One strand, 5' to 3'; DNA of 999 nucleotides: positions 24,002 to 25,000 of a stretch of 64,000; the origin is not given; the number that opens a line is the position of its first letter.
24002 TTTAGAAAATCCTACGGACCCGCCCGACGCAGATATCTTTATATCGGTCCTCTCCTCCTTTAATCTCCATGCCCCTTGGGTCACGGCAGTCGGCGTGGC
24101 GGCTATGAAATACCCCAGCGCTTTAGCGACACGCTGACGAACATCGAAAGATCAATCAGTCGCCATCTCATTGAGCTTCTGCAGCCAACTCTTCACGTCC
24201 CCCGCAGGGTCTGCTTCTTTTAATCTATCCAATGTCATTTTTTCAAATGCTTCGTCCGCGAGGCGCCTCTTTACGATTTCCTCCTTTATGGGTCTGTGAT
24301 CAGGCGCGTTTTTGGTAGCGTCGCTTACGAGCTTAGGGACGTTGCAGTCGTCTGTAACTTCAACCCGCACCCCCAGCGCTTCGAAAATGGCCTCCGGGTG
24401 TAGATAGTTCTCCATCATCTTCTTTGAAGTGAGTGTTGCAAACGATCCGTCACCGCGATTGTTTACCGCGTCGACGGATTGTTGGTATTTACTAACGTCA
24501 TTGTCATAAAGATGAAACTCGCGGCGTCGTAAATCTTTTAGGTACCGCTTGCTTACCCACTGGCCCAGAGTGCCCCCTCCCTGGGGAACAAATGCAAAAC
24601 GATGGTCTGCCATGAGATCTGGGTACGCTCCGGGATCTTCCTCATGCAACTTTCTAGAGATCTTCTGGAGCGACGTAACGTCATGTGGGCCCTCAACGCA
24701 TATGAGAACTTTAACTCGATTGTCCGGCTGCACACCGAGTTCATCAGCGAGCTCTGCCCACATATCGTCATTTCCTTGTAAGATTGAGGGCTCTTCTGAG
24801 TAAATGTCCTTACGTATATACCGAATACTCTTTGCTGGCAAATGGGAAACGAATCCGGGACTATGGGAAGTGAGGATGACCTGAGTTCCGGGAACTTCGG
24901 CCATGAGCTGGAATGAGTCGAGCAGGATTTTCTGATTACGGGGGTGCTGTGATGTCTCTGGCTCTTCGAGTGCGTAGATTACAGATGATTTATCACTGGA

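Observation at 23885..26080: Foreign low-GC single-gene island encoding a standalone OLD/GajA-like ATPase-Toprim nuclease, beside a serine recombinase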

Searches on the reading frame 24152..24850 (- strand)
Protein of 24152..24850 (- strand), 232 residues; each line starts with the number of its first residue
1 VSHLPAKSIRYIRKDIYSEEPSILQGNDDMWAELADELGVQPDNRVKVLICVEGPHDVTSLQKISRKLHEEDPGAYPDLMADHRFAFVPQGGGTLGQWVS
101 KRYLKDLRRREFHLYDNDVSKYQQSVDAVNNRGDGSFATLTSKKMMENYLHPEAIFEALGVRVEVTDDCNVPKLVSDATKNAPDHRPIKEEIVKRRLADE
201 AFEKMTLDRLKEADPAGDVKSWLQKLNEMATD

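Call 6: search_protein_families(library=pfam, proteins=[window:24152-24850:-], max_evalue=10)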
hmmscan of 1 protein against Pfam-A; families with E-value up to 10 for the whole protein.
window:24152-24850:- (232 aa): 1 family
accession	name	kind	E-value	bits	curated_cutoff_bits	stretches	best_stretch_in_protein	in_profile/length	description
PF14656.11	RAB3GAP2_C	-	0.11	11.3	25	1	119-196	150-227/596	Rab3 GTPase-activating protein regulatory subunit C-terminus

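Call 7: search_protein_families(library=padloc, proteins=[window:24152-24850:-], max_evalue=10)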
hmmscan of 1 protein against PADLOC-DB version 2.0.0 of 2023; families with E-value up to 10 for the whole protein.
window:24152-24850:- (232 aa): 2 families
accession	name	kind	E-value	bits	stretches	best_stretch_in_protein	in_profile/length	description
PDLC00072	GajA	-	0.01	12.3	1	109-196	584-672/709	AAA ATPase domain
PDLC00086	GajA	-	0.015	12.1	1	48-160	396-501/600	AAA ATPase domain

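Call 45: search_solved_structures(query=A4, max_evalue=10, show_alignments=3)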
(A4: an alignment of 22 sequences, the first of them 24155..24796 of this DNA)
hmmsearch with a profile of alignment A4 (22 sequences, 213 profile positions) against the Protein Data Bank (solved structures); distinct sequences matched with E-value up to 10: 6.
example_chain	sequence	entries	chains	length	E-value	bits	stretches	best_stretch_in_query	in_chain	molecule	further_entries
3eif_A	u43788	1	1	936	0.17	14.6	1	94-169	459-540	C5a peptidase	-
1xf1_A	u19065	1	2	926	0.17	14.6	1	94-166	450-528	C5a peptidase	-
7bj3_A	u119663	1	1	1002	0.18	14.5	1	94-169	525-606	C5a peptidase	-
7yzx_A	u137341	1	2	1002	0.18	14.5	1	94-169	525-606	C5a peptidase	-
8bty_A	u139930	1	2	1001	0.2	14.4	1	94-165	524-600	C5a peptidase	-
3qmj_A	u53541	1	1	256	1.6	11.4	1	19-74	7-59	Enoyl-CoA hydratase, EchA8_6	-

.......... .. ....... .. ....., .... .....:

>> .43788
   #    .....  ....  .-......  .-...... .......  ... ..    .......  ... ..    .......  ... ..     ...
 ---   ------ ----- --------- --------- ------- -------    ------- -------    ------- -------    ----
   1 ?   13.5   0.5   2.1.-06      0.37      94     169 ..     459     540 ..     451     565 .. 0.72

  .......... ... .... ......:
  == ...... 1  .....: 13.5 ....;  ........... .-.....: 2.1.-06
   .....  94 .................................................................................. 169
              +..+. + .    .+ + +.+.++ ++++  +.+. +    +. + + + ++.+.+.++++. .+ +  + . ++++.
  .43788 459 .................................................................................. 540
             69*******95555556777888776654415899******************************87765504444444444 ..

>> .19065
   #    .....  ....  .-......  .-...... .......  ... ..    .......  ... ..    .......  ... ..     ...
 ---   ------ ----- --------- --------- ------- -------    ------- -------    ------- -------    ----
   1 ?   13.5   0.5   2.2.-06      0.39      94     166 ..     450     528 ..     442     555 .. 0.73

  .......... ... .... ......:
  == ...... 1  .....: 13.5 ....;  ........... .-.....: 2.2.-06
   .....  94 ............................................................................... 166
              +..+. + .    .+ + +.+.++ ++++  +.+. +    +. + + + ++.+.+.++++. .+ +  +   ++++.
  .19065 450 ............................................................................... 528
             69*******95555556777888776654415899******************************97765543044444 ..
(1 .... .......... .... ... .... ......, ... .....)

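Call 52: predict_structure(alignment_id=A4)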
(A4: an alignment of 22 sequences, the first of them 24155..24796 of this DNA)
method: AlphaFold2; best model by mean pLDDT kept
length: 214 residues; sequences in the alignment: 22
mean_pLDDT: 90.0   pTM: 0.83
mean pLDDT of the five models: 90.0, 89.5, 89.1, 88.2, 87.6
residues with pLDDT >= 90: 159; 70-90: 29; 50-70: 24; < 50: 2
segments of 3 or more residues with pLDDT < 50: none
pLDDT, mean of each block of 10 residues (from residue 1): 59 69 73 94 98 98 95 72 80 93 91 95 96 98 97 98 95 96 98 98 98 93
secondary structure, 60 per line:
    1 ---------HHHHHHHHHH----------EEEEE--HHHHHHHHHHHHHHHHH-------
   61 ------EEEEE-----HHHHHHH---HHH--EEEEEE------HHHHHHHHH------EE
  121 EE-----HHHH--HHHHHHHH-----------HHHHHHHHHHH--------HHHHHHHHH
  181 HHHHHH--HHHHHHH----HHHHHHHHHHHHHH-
elements in order: H10-19 E30-34 H37-53 E67-71 H77-83 E92-97 H104-112 E119-122 H128-131 H134-141 H153-163 H172-186 H189-195 H200-213

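Call 81: fold_search(model_id=the predicted structure, library=pdb)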
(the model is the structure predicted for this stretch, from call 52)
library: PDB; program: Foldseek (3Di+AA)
matches with E <= 10: 801; with E <= 0.001: 0
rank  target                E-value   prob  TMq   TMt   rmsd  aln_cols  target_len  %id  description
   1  6njv                  5.1e-03  0.97  0.36  0.37  10.9       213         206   12  C-terminal region of the Xanthomonas campestris pv. campestris OLD protein phased with iodine (released 2019-08-07)
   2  6njw                  1.5e-02  0.99  0.46  0.47   8.3       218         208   13  C-terminal region of the Xanthomonas campestris pv. campestris OLD protein phased with platinum (released 2019-08-07)
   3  6njx                  3.7e-02  0.97  0.49  0.51   7.1       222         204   14  C-terminal region of the Xanthomonas campestris pv. campestris OLD protein phased with mercury (released 2019-08-07)
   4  5d00_A                3.9e-02  0.25  0.22  0.15  16.2       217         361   15  Crystal structure of BshA from B. subtilis complexed with N-acetylglucosaminyl-malate and UMP (released 2016-09-07)
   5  7ec1_A                6.9e-02  0.21  0.24  0.12  16.5       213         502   15  Crystal structure of SdgB (ligand-free form) (released 2021-03-24)
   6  7vfo_A                1.3e-01  0.20  0.25  0.13  15.5       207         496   15  Crystal structure of SdgB (Phosphate-binding form) (released 2021-11-24)
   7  6li1                  1.5e-01  0.12  0.20  0.12  19.8       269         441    7  Crystal structure of GPR52 ligand free form with flavodoxin fusion (released 2020-02-26)
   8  3c4q_A                1.8e-01  0.16  0.24  0.14  17.4       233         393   16  Structure of the retaining glycosyltransferase MshA : The first step in mycothiol biosynthesis. Organism : Corynebacte (released 2008-04-01)
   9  8b5s_A                2.1e-01  0.07  0.14  0.11  17.2       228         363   17  Crystal Structure of P. aeruginosa WaaG in complex with UDP-glucose (released 2023-10-04)
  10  8b5q_B                2.1e-01  0.06  0.14  0.11  16.7       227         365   17  Crystal Structure of P. aeruginosa WaaG in complex with UMP (released 2023-10-04)
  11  9i2f_A                2.2e-01  0.54  0.38  0.16  13.4       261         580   12  Cryo-EM structure of retron Eco2 (Ec67) (released 2026-02-04)
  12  7ug7_EF               2.2e-01  0.21  0.28  0.12  16.3       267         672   12  70S ribosome complex in an intermediate state of translocation bound to EF-G(GDP) stalled by Argyrin B (released 2022-05-18)
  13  3exg_W                2.3e-01  0.11  0.22  0.16  17.1       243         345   10  Crystal structure of the pyruvate dehydrogenase (E1p) component of human pyruvate dehydrogenase complex (released 2008-11-25)
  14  4oko_A                2.9e-01  0.12  0.24  0.19  15.0       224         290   11  Crystal structure of Francisella tularensis REP34 (Rapid Encystment Phenotype Protein 34 KDa) (released 2014-09-24)
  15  4tle_F                3.1e-01  0.41  0.27  0.27   7.7       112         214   12  Crystal structure of N-terminal C1 domain of KaiC (released 2015-07-01)
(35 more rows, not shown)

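Call 99: search_protein_representatives(alignment_id=A4)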
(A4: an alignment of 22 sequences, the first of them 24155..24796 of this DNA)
Query: 22 sequences, 213 profile positions. Proteins with E-value up to 0.001 (for the whole library): 993; up to 1e-10: 630; up to 1e-30: 209. The best 150 are listed.
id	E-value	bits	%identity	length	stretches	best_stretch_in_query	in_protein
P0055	1.1e-90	319.2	-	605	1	2-212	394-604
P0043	2.0e-79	282.4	-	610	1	2-211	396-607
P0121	6.1e-77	274.3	-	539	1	5-212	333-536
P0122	1.2e-76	273.4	-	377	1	3-211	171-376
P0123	5.2e-68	245.1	-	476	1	11-211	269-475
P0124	5.2e-66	238.6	-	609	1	3-210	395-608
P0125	2.4e-65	236.4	-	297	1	4-211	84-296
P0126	2.6e-65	236.3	-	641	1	3-211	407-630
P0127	1.1e-63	230.9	-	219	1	34-212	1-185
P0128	1.3e-63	230.7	-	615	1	4-211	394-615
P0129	1.7e-62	227.1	-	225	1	7-211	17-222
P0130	1.4e-61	224.1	-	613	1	7-211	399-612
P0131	2.5e-61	223.3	-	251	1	9-208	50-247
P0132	3.2e-61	222.9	-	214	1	15-209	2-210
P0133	2.3e-60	220.1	-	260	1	3-201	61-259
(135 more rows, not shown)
